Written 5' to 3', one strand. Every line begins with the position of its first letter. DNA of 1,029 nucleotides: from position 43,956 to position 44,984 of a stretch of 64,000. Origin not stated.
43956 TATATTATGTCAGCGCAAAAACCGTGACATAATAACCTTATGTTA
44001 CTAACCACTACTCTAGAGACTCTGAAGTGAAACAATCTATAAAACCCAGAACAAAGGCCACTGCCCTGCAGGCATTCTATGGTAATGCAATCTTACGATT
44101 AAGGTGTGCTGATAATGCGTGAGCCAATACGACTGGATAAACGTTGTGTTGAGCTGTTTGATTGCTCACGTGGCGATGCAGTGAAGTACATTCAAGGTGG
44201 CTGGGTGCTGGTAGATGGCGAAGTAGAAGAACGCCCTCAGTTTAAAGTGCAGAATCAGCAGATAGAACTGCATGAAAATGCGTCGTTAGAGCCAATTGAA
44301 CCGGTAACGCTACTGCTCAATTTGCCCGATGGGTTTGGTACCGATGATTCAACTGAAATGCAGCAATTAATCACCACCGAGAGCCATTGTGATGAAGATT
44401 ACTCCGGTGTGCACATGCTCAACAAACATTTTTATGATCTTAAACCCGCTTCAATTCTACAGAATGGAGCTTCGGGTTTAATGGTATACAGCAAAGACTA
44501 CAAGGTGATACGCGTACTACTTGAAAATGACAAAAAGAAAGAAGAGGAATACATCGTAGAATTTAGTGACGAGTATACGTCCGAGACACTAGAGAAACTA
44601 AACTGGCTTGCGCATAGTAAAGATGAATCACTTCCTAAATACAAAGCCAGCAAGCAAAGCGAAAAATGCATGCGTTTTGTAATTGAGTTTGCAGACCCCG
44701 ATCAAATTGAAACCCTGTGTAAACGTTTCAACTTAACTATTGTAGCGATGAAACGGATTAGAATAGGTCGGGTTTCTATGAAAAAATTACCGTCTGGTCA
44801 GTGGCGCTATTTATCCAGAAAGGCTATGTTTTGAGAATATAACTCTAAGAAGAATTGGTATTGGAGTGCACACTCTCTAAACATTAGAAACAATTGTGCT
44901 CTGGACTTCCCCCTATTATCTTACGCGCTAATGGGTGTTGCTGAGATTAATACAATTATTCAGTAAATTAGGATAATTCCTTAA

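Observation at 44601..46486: PI-PLC-like gene bracketed by ~240-bp near-identical direct repeats derived from the 3' end of the neighbouring gene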

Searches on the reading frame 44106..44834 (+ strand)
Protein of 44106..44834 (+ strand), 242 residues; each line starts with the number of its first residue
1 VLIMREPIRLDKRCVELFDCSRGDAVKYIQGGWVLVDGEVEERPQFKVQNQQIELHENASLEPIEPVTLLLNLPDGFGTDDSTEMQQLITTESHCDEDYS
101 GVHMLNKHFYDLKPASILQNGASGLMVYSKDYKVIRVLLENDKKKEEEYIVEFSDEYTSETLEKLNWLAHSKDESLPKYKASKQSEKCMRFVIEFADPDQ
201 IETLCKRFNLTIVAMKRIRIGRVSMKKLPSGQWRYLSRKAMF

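Call 5: search_protein_families(library=pfam, proteins=[window:44106-44834:+], max_evalue=0.01)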
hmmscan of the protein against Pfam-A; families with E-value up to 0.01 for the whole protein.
window:44106-44834:+ (242 aa): 2 families
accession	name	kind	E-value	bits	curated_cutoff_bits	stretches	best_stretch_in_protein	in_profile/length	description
PF01479.30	S4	-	5.5e-06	26.5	22.8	1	9-49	2-43/48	S4 domain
PF00849.27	PseudoU_synth_2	-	0.0046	17.6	26.8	1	112-192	39-122/152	RNA pseudouridylate synthase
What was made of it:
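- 44115..44834 (+): Intact RsuA/RluF-like gene: 239 aa from the ATG at 44115. The ORF opens at GTG 44106. It has an S4 domain plus a pseudouridine-synthase-like domain that lacks the catalytic Asp. Pfam S4 scores 26.5 bits (cut-off 22.8) and PseudoU_synth_2 scores 17.6 (below its cut-off) in call 5.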

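Call 6: search_protein_families(library=ncbifam, proteins=[window:44106-44834:+], max_evalue=0.01)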
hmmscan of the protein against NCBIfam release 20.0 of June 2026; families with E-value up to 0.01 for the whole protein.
window:44106-44834:+ (242 aa): 3 families
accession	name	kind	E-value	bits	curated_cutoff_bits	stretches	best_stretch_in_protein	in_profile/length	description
NF007784.0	PRK10475.1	equivalog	4.4e-13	48.9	318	1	4-239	3-227/290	23S rRNA pseudouridine(2604) synthase RluF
TIGR00093.1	TIGR00093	subfamily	4e-11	42.9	109.3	1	110-237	29-160/161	pseudouridine synthase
NF008097.0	PRK10839.1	equivalog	4.1e-07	29.9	275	1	8-238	1-224/232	16S rRNA pseudouridine(516) synthase RsuA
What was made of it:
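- On PI-PLC-like phosphodiesterase superfamily (PF00388 PI-PLC-X): No Pfam or NCBIfam hit for this protein (calls 5, 6).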

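Call 11: find_related_loci(query=window:44106-44834:+, collection=genome_contigs, flank=6000)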
Query window:44106-44834:+ (242 aa) in genome_contigs; peptide patterns used: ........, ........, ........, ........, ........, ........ (x = any residue, [..] = any of these).
108 stretches matched a pattern; 3 encode a relative of the query (tblastn E <= 1e-3); 3 distinct loci.
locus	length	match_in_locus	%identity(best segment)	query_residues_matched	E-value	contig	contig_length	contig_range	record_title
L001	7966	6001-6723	89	2-242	1e-147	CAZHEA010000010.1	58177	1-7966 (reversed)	MAG TPA_asm: uncultured Thiotrichaceae bacterium isolate SRP128015_co1_15 genome assembly, contig: NODE_348_length_58177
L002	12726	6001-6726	76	1-242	2e-128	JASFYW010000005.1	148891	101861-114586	MAG: Woeseiaceae bacterium isolate MAY_MAG_00009 ALL_000000000017, whole genome shotgun sequence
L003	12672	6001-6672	22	9-238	3e-9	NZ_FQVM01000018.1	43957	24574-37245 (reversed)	Clostridium fallax strain DSM 2631, whole genome shotgun sequence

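Call 15: search_protein_families(library=padloc, proteins=[window:44106-44834:+], max_evalue=0.01)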
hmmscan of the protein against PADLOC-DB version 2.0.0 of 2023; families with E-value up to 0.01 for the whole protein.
window:44106-44834:+ (242 aa): 0 families
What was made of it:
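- Tried and rejected: Pfam, NCBIfam and PADLOC return nothing (calls 5, 6, 15).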

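Call 21: find_homologous_proteins(query=window:44106-44834:+)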
Query window:44106-44834:+ (242 aa): 2217 proteins with E <= 0.001 among 2549 candidates; the best 120 are listed.
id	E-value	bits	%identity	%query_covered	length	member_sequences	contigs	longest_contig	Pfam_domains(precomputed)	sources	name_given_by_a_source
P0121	1.8e-157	540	100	99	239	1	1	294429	PF01479.31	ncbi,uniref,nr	ncbi:MAG: RNA-binding protein [endosymbiont of Galathealinum brachiosum]|uniref:Dual-specificity RNA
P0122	3.3e-138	477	89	99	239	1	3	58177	-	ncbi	-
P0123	4.1e-138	476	89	99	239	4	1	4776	PF01479.31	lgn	-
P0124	2.9e-132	457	86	99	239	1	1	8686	PF01479.31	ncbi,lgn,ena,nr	ncbi:MAG TPA: RNA-binding protein [Gammaproteobacteria bacterium]|nr:RNA-binding protein [Gammaprote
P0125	4.3e-132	457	86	99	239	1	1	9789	PF01479.31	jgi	-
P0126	6.5e-132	456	86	99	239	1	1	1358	PF01479.31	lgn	-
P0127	1.1e-131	455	87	99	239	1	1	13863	-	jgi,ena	-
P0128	2.0e-131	455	86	99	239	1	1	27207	PF01479.31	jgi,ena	-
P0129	5.4e-131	453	86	99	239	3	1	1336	-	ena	-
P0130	1.6e-129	448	85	99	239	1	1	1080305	PF01479.31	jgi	jgi:23S rRNA pseudouridine2604 synthase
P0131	4.9e-127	440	84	99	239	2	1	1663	-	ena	-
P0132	1.0e-124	433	81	99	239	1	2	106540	-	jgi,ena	-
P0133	9.5e-123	426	80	99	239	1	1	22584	PF01479.31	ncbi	-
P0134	2.0e-122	425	81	99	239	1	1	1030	PF01479.31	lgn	-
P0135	2.0e-122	425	79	99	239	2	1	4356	-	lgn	-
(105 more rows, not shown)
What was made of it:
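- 44115..44834 (+): Orthologues of 76-89% identity are all 239 aa (calls 11, 21).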

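Call 24: find_encoding_contigs(protein=P0130, flank=6000, max_places=2)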
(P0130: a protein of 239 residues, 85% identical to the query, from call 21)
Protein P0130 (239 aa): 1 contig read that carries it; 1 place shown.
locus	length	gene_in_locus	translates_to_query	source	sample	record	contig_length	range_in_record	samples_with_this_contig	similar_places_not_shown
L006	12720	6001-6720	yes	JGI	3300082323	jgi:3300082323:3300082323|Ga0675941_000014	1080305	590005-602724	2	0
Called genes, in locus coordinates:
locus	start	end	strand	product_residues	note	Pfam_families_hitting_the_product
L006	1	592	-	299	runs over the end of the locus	PF00126:HTH_1, PF03466:LysR_substrate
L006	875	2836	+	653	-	PF03600:CitMHS, PF02080:TrkA_C, PF00939:Na_sulph_symp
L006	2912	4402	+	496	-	PF03600:CitMHS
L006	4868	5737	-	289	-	PF03690:MYG1_exonuc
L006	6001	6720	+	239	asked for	PF01479:S4 (weak)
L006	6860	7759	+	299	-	PF00892:EamA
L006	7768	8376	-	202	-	PF13532:2OG-FeII_Oxy_2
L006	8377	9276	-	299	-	PF00165:HTH_AraC (faint), PF12833:HTH_18, PF01035:DNA_binding_1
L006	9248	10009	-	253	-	PF00106:adh_short, PF08659:KR, PF23441:SDR (weak), PF01370:Epimerase (faint), PF13561:adh_short_C2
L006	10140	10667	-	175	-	-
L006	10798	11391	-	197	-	PF00440:TetR_N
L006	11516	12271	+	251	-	PF00106:adh_short, PF08659:KR, PF23441:SDR (weak), PF13561:adh_short_C2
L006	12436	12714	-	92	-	-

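Call 25: find_encoding_contigs(protein=P0128, flank=6000, max_places=2)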
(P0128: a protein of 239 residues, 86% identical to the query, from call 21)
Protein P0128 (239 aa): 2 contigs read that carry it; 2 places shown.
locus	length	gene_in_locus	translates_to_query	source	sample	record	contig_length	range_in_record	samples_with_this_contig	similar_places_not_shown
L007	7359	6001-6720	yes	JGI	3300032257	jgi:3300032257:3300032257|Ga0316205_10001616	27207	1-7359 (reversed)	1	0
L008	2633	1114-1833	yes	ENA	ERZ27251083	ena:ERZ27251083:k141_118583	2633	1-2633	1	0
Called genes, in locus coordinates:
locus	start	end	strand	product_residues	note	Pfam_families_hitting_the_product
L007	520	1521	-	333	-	-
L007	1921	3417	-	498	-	PF00479:G6PD_N, PF02781:G6PD_C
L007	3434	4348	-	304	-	PF03446:NAD_binding_2, PF03807:F420_oxidored, PF00393:6PGD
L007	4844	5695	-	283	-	PF13509:S1_2, PF17783:WHD_CvfB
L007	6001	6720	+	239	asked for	PF01479:S4 (weak)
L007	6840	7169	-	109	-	-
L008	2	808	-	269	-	?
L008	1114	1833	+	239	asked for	PF01479:S4 (weak)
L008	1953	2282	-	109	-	-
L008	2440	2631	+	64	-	?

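Call 31: find_encoding_contigs(protein=P0123, flank=6000, max_places=3)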
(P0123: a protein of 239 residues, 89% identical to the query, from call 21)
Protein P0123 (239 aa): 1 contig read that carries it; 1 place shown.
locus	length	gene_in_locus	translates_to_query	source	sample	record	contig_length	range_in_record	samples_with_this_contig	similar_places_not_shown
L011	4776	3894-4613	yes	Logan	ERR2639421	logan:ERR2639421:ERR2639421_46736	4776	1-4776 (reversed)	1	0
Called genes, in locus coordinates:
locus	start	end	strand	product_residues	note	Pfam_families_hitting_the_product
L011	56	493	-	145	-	-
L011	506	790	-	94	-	PF09907:HigB_toxin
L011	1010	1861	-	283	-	PF13509:S1_2, PF17783:WHD_CvfB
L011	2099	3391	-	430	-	PF01145:Band_7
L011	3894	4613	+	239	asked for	PF01479:S4 (faint)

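Call 53: find_encoding_contigs(protein=P0127, flank=6000, max_places=1)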
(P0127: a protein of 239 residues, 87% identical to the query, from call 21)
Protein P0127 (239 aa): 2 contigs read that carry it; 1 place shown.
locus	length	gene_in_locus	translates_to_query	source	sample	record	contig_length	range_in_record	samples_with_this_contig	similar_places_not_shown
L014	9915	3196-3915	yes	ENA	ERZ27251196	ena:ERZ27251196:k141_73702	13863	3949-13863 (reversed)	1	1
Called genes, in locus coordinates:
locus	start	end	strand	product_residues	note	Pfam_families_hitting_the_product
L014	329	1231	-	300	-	PF10502:Peptidase_S26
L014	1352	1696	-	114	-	-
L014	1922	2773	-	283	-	PF13509:S1_2, PF17783:WHD_CvfB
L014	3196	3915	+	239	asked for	-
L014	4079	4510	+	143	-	-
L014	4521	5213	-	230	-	-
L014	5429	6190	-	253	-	PF04337:DUF480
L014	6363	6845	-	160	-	PF01272:GreA_GreB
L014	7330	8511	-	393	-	PF00270:DEAD, PF04851:ResIII, PF00271:Helicase_C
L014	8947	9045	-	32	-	-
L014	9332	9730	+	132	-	-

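Call 54: find_encoding_contigs(protein=P0125, flank=6000, max_places=1)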
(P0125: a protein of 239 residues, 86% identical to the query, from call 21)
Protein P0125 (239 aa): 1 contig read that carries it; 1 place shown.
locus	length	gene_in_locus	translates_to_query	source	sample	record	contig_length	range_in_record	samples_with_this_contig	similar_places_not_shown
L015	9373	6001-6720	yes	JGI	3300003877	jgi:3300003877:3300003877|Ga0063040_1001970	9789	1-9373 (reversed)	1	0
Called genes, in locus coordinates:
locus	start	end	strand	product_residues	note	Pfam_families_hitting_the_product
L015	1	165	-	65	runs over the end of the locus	-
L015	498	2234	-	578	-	PF12796:Ank_2 (faint), PF13637:Ank_4 (faint)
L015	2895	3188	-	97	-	PF07238:PilZ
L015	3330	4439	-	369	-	PF00027:cNMP_binding, PF00581:Rhodanese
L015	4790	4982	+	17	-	-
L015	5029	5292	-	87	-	-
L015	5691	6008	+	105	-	-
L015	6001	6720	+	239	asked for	PF01479:S4 (weak)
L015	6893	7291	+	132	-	-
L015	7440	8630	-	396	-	PF00270:DEAD, PF04851:ResIII, PF00271:Helicase_C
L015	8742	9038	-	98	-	-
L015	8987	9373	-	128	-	?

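Call 55: find_encoding_contigs(protein=P0124, flank=6000, max_places=1)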
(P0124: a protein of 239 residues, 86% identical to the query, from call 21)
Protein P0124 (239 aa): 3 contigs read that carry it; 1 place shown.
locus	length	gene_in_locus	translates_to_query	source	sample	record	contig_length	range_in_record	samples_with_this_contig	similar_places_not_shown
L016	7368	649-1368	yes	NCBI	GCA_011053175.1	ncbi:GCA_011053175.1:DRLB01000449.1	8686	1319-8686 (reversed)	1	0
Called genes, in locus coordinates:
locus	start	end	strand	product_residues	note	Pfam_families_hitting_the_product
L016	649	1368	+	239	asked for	PF01479:S4 (weak)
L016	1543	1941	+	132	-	-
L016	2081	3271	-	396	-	PF00270:DEAD, PF04851:ResIII, PF13245:AAA_19 (faint), PF00271:Helicase_C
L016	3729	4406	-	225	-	PF01564:Spermine_synth (weak)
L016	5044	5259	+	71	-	-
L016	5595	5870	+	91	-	-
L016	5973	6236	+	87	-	-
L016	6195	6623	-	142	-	-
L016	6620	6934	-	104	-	PF09907:HigB_toxin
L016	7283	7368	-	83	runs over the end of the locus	PF05016:ParE_toxin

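Call 60: search_solved_structures(query=window:44115-44834:+, max_evalue=0.01, show_alignments=2)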
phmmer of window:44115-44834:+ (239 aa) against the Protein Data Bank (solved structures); distinct sequences matched with E-value up to 0.01: 3.
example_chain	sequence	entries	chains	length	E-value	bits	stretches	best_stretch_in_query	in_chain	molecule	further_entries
3dh3_A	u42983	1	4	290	1.2e-08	38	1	4-234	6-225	Ribosomal large subunit pseudouridine synthase F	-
2gml_A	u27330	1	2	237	7.6e-06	28.8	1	105-234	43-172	Ribosomal large subunit pseudouridine synthase F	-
1ksk_A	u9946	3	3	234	0.0023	20.6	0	5-79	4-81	RIBOSOMAL SMALL SUBUNIT PSEUDOURIDINE SYNTHASE A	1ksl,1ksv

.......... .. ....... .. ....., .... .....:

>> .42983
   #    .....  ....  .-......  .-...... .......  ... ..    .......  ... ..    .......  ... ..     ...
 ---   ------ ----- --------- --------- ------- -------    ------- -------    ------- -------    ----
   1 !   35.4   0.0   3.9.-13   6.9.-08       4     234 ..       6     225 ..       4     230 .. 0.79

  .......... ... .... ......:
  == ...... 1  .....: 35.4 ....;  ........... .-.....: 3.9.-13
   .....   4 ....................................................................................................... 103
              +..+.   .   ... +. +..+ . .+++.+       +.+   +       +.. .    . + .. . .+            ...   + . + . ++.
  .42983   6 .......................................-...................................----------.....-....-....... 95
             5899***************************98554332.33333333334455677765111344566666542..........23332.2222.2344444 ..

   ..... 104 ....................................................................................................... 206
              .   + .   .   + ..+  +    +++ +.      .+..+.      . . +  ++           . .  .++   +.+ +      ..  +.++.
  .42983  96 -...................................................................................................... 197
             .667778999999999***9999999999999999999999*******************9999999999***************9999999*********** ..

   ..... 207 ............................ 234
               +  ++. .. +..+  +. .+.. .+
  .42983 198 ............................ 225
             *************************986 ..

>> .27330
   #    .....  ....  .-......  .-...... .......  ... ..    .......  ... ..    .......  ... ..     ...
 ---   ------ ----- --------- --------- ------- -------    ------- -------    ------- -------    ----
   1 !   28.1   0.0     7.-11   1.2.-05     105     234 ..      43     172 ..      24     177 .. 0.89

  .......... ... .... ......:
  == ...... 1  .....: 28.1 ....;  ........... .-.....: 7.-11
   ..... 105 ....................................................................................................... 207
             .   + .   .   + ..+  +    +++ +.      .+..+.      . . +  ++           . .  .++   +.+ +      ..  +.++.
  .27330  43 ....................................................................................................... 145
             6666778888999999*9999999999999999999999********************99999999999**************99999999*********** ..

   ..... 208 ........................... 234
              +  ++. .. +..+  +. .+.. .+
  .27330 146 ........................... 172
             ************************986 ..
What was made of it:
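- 44115..44834 (+): RluF 3dh3 aligns at E 1.2e-8 with Gln at the GRLD Asp position (call 60).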
